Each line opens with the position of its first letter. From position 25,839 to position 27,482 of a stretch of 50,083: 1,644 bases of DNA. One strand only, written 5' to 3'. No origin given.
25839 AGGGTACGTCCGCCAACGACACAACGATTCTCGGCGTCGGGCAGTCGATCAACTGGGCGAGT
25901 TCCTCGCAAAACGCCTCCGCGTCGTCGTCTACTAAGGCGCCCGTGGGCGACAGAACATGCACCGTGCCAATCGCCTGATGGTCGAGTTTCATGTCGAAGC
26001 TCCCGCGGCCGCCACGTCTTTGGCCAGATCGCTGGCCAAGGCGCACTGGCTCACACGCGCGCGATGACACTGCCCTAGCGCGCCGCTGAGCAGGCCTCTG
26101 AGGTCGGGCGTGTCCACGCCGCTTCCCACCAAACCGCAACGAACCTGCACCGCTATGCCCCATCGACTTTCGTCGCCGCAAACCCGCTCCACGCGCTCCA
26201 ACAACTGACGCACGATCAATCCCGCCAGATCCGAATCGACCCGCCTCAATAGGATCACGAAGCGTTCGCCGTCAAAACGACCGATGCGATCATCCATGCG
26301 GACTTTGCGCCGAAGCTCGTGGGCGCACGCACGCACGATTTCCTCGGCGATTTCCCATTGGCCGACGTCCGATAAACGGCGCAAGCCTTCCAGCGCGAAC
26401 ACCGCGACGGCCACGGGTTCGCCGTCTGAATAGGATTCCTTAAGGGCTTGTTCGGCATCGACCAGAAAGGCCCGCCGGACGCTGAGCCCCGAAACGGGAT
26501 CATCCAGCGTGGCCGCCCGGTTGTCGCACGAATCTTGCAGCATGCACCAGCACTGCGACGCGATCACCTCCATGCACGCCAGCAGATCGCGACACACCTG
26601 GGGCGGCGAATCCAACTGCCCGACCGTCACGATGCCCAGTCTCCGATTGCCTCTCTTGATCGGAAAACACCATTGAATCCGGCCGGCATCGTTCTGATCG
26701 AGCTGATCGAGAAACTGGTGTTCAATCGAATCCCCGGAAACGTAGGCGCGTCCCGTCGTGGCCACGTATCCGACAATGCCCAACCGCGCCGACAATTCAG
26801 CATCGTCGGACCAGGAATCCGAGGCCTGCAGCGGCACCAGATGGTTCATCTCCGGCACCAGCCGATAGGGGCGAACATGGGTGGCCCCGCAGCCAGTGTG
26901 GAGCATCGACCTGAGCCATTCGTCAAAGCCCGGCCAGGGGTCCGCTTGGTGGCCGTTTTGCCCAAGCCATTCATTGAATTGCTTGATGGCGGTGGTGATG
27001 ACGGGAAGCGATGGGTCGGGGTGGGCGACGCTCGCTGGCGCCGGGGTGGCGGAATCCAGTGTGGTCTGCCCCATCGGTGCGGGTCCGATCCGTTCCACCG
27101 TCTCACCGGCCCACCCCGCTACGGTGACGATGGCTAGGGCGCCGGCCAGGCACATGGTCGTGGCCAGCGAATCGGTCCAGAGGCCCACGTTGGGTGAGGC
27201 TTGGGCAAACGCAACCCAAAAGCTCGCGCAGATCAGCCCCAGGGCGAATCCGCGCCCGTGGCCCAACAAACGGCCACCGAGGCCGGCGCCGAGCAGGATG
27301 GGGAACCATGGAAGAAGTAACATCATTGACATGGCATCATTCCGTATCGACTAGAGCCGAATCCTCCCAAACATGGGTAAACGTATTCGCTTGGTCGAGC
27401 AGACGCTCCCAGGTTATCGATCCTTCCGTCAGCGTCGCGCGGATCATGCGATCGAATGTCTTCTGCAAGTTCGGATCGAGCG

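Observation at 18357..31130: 13-gene operon joining a complete c-di-GMP sensory cassette to a secretin-less PilBCMNO(P)/pseudopilin machine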

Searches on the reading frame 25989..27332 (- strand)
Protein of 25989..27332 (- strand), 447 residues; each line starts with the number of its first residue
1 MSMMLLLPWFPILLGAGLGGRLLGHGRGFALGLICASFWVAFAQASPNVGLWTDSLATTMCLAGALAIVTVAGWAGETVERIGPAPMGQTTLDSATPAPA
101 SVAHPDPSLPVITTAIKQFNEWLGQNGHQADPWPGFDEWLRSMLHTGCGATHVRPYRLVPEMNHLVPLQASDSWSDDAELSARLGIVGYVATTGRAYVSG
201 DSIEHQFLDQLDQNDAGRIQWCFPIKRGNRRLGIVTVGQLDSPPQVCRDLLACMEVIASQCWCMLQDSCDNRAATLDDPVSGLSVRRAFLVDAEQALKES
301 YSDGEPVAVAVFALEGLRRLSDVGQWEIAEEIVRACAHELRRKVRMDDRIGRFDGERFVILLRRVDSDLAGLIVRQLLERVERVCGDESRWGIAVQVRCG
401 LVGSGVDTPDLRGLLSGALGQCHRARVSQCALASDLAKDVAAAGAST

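Call 4: search_protein_families(library=pfam, proteins=[window:25989-27332:-], max_evalue=0.01)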
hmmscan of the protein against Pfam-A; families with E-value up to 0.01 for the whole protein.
window:25989-27332:- (447 aa): 2 families
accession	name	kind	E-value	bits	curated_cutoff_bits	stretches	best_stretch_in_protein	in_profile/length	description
PF00990.26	GGDEF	-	5.3e-10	39.7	23.8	1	278-400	4-128/161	Diguanylate cyclase, GGDEF domain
PF13185.12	GAF_2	-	8.6e-05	23.2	28.6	1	177-265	47-135/136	GAF domain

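Call 9: search_protein_families(library=ncbifam, proteins=[window:25989-27332:-], max_evalue=0.01)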
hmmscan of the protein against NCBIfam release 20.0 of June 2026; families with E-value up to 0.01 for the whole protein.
window:25989-27332:- (447 aa): 13 families
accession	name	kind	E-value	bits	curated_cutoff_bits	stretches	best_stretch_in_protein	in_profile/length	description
NF038266.1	diguan_SiaD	equivalog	1.1e-10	41.4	290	1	272-405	91-224/252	biofilm regulation diguanylate cyclase SiaD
NF050064.1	BlResRespRegCbrR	equivalog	1.3e-10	40.8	600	1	277-374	256-353/415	bile resistance response regulator CbrR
NF047654.1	DiguCycDgcRLepto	equivalog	8.3e-10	38.1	500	1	265-383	125-241/295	diguanylate cyclase DgcR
NF007135.0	PRK09581.1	equivalog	4.2e-09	35.7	474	1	274-382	291-399/457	PleD family two-component system response regulator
TIGR00254.1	GGDEF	domain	1.8e-08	34.2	37.4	1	274-384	4-114/168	diguanylate cyclase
NF007380.0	PRK09894.1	equivalog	5.7e-07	29.2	256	1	276-400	130-252/296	diguanylate cyclase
NF007423.1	PRK09966.1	equivalog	0.00031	19.7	325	1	275-382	239-347/390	diguanylate cyclase DgcN/YfiN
NF011955.1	PRK15426.1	equivalog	0.00048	18.4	408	1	264-381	389-504/564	cellulose biosynthesis regulator diguanylate cyclase DgcQ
NF041606.1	dguan_cyc_DgcA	equivalog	0.0014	17.7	370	1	281-383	184-286/340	diguanylate cyclase DgcA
NF053781.1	cdiGMPphdstlr2612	equivalog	0.0021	15.7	1600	1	275-381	840-948/1268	Tlr1612 family c-di-GMP phosphodiesterase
NF051473.1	DigCycDgcsShew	equivalog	0.0041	16.5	400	1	278-382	138-241/291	diguanylate cyclase DgcS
NF007599.0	PRK10245.1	equivalog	0.0053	15.3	402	1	286-381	221-316/371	diguanylate cyclase AdrA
NF045675.1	PhdiestaseDibA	equivalog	0.0091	14.4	980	0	277-380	205-309/623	phosphodiesterase DibA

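Call 10: find_encoding_contigs(protein=window:25989-27332:-, flank=10000, max_places=6)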
Protein window:25989-27332:- (447 aa): 1 contig read that carries it; 1 place shown.
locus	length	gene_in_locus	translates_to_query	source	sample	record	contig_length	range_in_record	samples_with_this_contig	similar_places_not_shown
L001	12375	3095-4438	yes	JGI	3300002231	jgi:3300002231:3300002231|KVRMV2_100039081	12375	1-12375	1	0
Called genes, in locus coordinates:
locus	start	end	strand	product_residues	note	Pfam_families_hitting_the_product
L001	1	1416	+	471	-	?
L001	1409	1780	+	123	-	PF00072:Response_reg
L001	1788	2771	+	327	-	PF13487:HD_5, PF01966:HD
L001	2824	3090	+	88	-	PF13487:HD_5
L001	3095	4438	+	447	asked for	PF00990:GGDEF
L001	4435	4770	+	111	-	PF01740:STAS, PF13466:STAS_2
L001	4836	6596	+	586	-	-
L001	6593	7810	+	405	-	-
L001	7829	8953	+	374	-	PF11104:PilM_2, PF14450:FtsA (weak)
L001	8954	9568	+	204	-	PF05137:PilN (weak)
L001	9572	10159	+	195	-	-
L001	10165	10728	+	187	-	-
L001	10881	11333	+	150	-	-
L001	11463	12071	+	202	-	-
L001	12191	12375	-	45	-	?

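Call 11: find_homologous_proteins(query=window:25989-27332:-, max_evalue=0.00001)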
Query window:25989-27332:- (447 aa): 173 proteins with E <= 0.00001 among 8000 candidates; the best 120 are listed.
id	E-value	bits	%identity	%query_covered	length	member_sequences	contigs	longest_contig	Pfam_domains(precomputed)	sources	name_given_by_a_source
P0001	0.0e+0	1020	100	100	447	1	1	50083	PF00990.27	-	-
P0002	4.3e-242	822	82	100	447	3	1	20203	PF13185.13,PF01590.33,PF00990.27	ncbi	ncbi:MAG: diguanylate cyclase domain-containing protein [Phycisphaerae bacterium]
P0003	3.3e-146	506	53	99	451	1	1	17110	PF00990.27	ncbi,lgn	-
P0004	7.5e-146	505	52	100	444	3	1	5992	PF00990.27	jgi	jgi:diguanylate cyclase (GGDEF)-like protein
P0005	5.4e-140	486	51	100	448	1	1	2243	PF00990.27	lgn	-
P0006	1.0e-138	481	50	100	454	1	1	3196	PF00990.27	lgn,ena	-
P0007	6.3e-138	479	49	100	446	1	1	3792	PF00990.27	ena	-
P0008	1.8e-135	471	49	100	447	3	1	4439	PF00990.27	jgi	-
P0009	3.9e-135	470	50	100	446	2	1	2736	PF00990.27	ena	-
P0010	5.7e-135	469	48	98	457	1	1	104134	PF00990.27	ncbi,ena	-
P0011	6.5e-135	469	50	99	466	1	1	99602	PF00990.27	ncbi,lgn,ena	-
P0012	7.8e-135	468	51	98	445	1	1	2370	PF00990.27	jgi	jgi:diguanylate cyclase (GGDEF)-like protein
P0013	1.6e-134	468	48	100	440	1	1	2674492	PF00990.27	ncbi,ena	-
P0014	1.8e-134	467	51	98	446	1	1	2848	PF00990.27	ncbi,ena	-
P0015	1.2e-133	465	49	98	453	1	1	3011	PF00990.27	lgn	-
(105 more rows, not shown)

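Call 13: find_related_loci(query=A1, collection=genome_contigs, flank=10000)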
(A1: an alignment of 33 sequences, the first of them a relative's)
Query A1 (447 aa) in genome_contigs; peptide patterns used: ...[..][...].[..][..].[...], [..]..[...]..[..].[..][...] (x = any residue, [..] = any of these).
120 stretches matched a pattern; 59 encode a relative of the query (tblastn E <= 1e-3); 59 distinct loci.
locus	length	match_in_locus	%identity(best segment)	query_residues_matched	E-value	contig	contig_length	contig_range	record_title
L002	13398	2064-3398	82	1-445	0e+0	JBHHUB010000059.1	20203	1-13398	MAG: Phycisphaerae bacterium isolate S.6.sp2_bin.21 NODE_371_length_20203_cov_5.559361, whole genome shotgun sequence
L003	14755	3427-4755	53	1-444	4e-142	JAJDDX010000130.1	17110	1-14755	MAG: Phycisphaerae bacterium isolate OFTM243 OFTM243_129, whole genome shotgun sequence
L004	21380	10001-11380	50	1-443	2e-140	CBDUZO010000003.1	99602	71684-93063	MAG TPA_asm: uncultured Phycisphaerales bacterium isolate SRR22302362_binner23_Refined_17 genome assembly, contig: ERZ25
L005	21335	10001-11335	49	1-446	1e-131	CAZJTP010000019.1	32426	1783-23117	MAG TPA_asm: uncultured Phycisphaeraceae bacterium isolate binchicken_co116_291 genome assembly, contig: NODE_1161_lengt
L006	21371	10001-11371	48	1-436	1e-128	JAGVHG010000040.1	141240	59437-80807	MAG: Phycisphaerae bacterium isolate DeMMO2_2 c_000000014709, whole genome shotgun sequence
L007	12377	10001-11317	48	1-445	1e-127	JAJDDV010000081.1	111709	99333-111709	MAG: Phycisphaerae bacterium isolate OFTM174 OFTM174_80, whole genome shotgun sequence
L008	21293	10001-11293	48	1-436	5e-126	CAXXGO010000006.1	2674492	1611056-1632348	MAG: Phycisphaerae bacterium isolate c853687f-fc16-43d1-893a-c6280bf959b9 genome assembly, contig: contig_6, whole genom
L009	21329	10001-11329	48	1-447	7e-126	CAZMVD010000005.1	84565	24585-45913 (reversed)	MAG TPA_asm: uncultured Phycisphaeraceae bacterium isolate SRP193661_co2_155 genome assembly, contig: NODE_256_length_84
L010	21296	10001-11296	48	3-436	7e-125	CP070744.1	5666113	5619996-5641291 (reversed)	MAG: Phycisphaerales bacterium isolate bin37 chromosome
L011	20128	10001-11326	45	1-446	3e-124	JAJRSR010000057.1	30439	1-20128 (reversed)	MAG: Planctomycetota bacterium isolate Dive96_bin1.127 k141_937642, whole genome shotgun sequence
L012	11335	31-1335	47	1-438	6e-124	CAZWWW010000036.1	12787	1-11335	MAG TPA_asm: uncultured Phycisphaeraceae bacterium isolate binchicken_co253_229 genome assembly, contig: NODE_3379_lengt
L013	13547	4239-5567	46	1-436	5e-124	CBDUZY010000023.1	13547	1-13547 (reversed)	MAG TPA_asm: uncultured bacterium isolate SRR22302364_concoct_124 genome assembly, contig: ERZ25073603.1787, whole genom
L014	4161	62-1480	47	1-444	2e-123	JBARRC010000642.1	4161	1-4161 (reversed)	MAG: Phycisphaerae bacterium isolate MFD13433_ilm_asm_bin31 k127_129334, whole genome shotgun sequence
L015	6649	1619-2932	50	1-436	8e-121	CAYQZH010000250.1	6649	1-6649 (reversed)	MAG TPA_asm: uncultured Phycisphaera sp. isolate SRP119689_co1_320 genome assembly, contig: NODE_18864_length_6649_cov_5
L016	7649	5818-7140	47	3-446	3e-120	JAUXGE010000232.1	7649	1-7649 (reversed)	MAG: Planctomycetota bacterium isolate CSMAG_2921 CSMAG_2921_k117_5952472_length_7649_cov_53.5639, whole genome shotgun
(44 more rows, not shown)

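Call 35: search_solved_structures(query=A1, max_evalue=0.001, show_alignments=2)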
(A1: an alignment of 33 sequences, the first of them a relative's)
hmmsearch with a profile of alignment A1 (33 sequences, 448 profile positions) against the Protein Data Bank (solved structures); distinct sequences matched with E-value up to 0.001: 43.
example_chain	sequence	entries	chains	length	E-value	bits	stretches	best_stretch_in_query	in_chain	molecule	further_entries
4zmm_A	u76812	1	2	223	2.8e-11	46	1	267-429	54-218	diguanylate cyclase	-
4urs_A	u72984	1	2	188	4e-11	45.5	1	276-430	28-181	DIGUANYLATE CYCLASE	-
3icl_A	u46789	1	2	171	5.2e-11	45.1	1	279-428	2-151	EAL/GGDEF domain protein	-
4urg_A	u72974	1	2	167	8.4e-11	44.4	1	278-432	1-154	DIGUANYLATE CYCLASE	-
4zmu_A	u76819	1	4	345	9.1e-11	44.3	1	267-429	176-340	diguanylate cyclase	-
3hva_A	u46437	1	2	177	4.8e-10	42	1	271-425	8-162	Protein FimX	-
7e6g_A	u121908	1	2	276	8.9e-10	41.1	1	247-367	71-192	Putative GGDEF domain protein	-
6zxm_A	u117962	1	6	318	1.1e-09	40.8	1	271-381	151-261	Putative GGDEF/response regulator receiver domain protein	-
4j40_A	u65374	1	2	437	2.3e-09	39.7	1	272-435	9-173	FimX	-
5m3c_A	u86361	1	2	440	2.8e-09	39.4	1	276-366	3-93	Diguanylate cyclase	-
4urq_U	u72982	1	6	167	3.4e-09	39.2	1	279-432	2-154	DIGUANYLATE CYCLASE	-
4zve_A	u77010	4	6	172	3.7e-09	39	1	281-384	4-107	Diguanylate cyclase DosC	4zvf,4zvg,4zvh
3ezu_A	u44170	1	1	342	4.2e-09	38.9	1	261-425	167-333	GGDEF domain protein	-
9p6j_A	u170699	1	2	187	6.4e-09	38.2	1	269-383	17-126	diguanylate cyclase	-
3ign_A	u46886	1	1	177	1.9e-08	36.7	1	277-411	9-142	Diguanylate cyclase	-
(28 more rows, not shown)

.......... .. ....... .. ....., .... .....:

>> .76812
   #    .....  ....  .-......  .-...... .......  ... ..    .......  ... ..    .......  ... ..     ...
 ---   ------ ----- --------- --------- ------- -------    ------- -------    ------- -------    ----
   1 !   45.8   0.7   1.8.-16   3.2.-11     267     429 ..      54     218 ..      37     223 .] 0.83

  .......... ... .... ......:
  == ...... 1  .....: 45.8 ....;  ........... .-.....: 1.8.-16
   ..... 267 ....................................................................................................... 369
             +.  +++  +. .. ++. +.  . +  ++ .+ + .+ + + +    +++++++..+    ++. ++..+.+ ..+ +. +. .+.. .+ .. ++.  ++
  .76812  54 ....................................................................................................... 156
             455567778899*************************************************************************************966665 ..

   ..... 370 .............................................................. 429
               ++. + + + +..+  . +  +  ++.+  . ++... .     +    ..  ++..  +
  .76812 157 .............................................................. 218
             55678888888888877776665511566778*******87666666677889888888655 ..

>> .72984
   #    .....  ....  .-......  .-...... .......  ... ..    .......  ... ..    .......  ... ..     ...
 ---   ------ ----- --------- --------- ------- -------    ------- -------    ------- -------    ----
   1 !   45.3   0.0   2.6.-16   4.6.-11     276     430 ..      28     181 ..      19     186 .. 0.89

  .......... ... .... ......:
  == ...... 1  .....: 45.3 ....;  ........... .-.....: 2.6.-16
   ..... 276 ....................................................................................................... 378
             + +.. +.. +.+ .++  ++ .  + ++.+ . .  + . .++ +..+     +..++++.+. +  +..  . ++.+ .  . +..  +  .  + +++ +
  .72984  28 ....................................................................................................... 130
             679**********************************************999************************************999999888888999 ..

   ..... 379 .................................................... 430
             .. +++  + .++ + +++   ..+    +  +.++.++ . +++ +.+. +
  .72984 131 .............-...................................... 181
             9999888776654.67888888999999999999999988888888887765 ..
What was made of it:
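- Closest known: FimX-PilZ-PilB complex of Xanthomonas citri, and FimX-PilB of Pseudomonas aeruginosa. Same: The degenerate GGDEF domain of FimX is among the sequence matches (call 35).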

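Call 61: predict_structure(alignment_id=A1)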
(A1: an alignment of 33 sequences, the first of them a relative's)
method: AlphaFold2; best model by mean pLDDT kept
length: 447 residues; sequences in the alignment: 33
mean_pLDDT: 79.0   pTM: 0.43
mean pLDDT of the five models: 79.0, 78.1, 77.3, 76.9, 76.2
residues with pLDDT >= 90: 101; 70-90: 253; 50-70: 52; < 50: 41
segments of 3 or more residues with pLDDT < 50: 83-104, 172-176, 438-447
pLDDT, mean of each block of 10 residues (from residue 1): 67 86 83 89 72 76 87 73 39 36 59 88 78 89 90 85 75 54 80 84 60 61 87 88 82 91 84 68 85 87 92 88 83 91 89 89 89 92 86 88 89 91 90 67 38
secondary structure, 60 per line:
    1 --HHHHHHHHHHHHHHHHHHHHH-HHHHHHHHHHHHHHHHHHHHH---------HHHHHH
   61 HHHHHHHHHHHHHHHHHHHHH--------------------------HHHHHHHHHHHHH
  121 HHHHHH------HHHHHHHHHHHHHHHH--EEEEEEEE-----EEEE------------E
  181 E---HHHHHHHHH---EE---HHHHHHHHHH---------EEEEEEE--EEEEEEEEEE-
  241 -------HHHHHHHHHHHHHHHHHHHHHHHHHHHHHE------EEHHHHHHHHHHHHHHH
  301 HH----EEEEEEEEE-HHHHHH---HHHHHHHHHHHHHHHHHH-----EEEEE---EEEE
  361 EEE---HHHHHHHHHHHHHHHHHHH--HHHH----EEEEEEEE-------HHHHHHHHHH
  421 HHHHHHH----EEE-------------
elements in order: H3-23 H25-45 H55-81 H108-126 H133-148 E151-158 E164-167 H185-193 H202-211 E221-227 E230-239 H248-276 H286-302 E307-315 H317-322 H326-343 E349-353 E357-363 H367-385 H388-391 E396-403 H411-427 E432-434

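Call 64: fold_search(model_id=the predicted structure, library=pdb)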
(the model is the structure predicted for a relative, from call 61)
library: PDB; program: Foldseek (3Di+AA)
matches with E <= 10: 804; with E <= 0.001: 108
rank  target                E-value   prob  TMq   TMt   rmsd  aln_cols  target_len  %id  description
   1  4zmu_A                3.1e-12  1.00  0.35  0.45  16.3       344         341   14  Dcsbis, a diguanylate cyclase from Pseudomonas aeruginosa (released 2016-05-04)
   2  5llw_A                2.2e-11  1.00  0.34  0.23  23.1       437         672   12  Bacteriophytochrome activated diguanylyl cyclase from Idiomarina species A28L (released 2017-03-15)
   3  5llx_A                2.6e-11  1.00  0.34  0.24  23.7       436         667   13  Bacteriophytochrome activated diguanylyl cyclase from Idiomarina species A28L with GTP bound (released 2017-03-15)
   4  4zmu_B                4.5e-11  1.00  0.35  0.45  16.4       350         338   15  Dcsbis, a diguanylate cyclase from Pseudomonas aeruginosa (released 2016-05-04)
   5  6et7_A                5.0e-11  1.00  0.35  0.25  24.1       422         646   12  Activated heterodimer of the bacteriophytochrome regulated diguanylyl cyclase variant - S505V A526V - from Idiomarina  (released 2018-06-13)
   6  9bkv_B                8.0e-11  1.00  0.30  0.18  18.0       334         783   12  DosP R97A bent form (released 2024-11-20)
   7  5llw_B                8.0e-11  1.00  0.32  0.23  23.6       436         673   13  Bacteriophytochrome activated diguanylyl cyclase from Idiomarina species A28L (released 2017-03-15)
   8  9cmf_A                2.4e-10  1.00  0.30  0.18  16.2       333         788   13  Substrate bound DosP (released 2024-11-20)
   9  4urs_A                3.4e-10  1.00  0.32  0.83   2.6       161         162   24  Crystal Structure of GGDEF domain from T.maritima (released 2014-10-08)
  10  5xge                  4.4e-10  1.00  0.34  0.28  13.8       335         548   18  Crystal structure of the PAS-GGDEF-EAL domain of PA0861 from Pseudomonas aeruginosa in complex with cyclic di-GMP (released 2017-12-20)
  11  9g85_A                4.6e-10  1.00  0.32  0.32   5.1       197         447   20  Structure of Response regulator PleD in complex with c-diGMP and ppGpp (released 2025-08-06)
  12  9g85_C                7.9e-10  1.00  0.33  0.34   5.1       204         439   20  Structure of Response regulator PleD in complex with c-diGMP and ppGpp (released 2025-08-06)
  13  5xgb                  8.3e-10  1.00  0.33  0.27  13.8       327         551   19  Crystal structure of the PAS-GGDEF-EAL domain of PA0861 from Pseudomonas aeruginosa (released 2017-12-20)
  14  9bgv_A                9.2e-10  1.00  0.29  0.17  16.6       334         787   13  DosP R97A straight form (released 2024-11-20)
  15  2wb4_B                1.0e-09  1.00  0.34  0.34   5.8       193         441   20  activated diguanylate cyclase PleD in complex with c-di-GMP (released 2010-04-21)
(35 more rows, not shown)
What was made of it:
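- On I-site c-di-GMP receptors with a degenerate GGDEF domain (PelD / PopA type): The best hit is the GAF-GGDEF cyclase 4zmu (call 64).
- Checked: GAF_2 is sub-threshold, but the AF2 model plus Foldseek give a GAF-GGDEF fold (calls 61, 64).
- A GAF-GGDEF fold with three TM helices is predicted (calls 61, 64).
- Tried and rejected: PelD homology was rejected (calls 35, 64).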

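Call 75: search_protein_representatives(alignment_id=A1)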
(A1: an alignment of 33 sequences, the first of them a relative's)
Query: 33 sequences, 448 profile positions. Proteins with E-value up to 0.001 (for the whole library): 112603; up to 1e-10: 2264; up to 1e-30: 214. The best 150 are listed.
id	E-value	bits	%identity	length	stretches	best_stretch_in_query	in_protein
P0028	5.5e-197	671.4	-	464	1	2-440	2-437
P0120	7.7e-183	624.7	-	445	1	1-444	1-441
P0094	2.7e-180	616.3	-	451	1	1-438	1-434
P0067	1.6e-179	613.7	-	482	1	1-442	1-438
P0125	2.3e-178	610.0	-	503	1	1-440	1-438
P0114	1.9e-176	603.6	-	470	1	1-442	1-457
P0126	2.1e-172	590.3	-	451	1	1-445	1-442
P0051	3.1e-171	586.5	-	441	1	1-442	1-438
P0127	1.9e-167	574.0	-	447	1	1-445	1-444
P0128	1.2e-166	571.4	-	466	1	1-441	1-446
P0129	1.2e-162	558.2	-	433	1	1-444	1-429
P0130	1.3e-162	558.1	-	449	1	2-442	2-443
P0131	2.9e-162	556.9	-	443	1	1-443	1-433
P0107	4.3e-162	556.4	-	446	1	1-445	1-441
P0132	1.9e-161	554.2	-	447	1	1-442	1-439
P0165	5.9e-101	354.8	-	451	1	1-437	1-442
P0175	7.1e-84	298.5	-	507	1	12-445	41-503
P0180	1.2e-78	281.3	-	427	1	104-442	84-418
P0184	2.1e-75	270.6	-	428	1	115-440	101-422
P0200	8.6e-70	252.1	-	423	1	113-443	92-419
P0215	4.3e-66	239.9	-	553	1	114-410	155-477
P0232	2.6e-62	227.4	-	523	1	9-443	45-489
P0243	4.4e-60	220.1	-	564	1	60-440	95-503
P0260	7.8e-55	202.8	-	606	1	112-407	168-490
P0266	1.0e-52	195.8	-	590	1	21-384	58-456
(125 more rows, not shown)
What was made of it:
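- The family has 214 clusters at E<=1e-30 (call 75).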
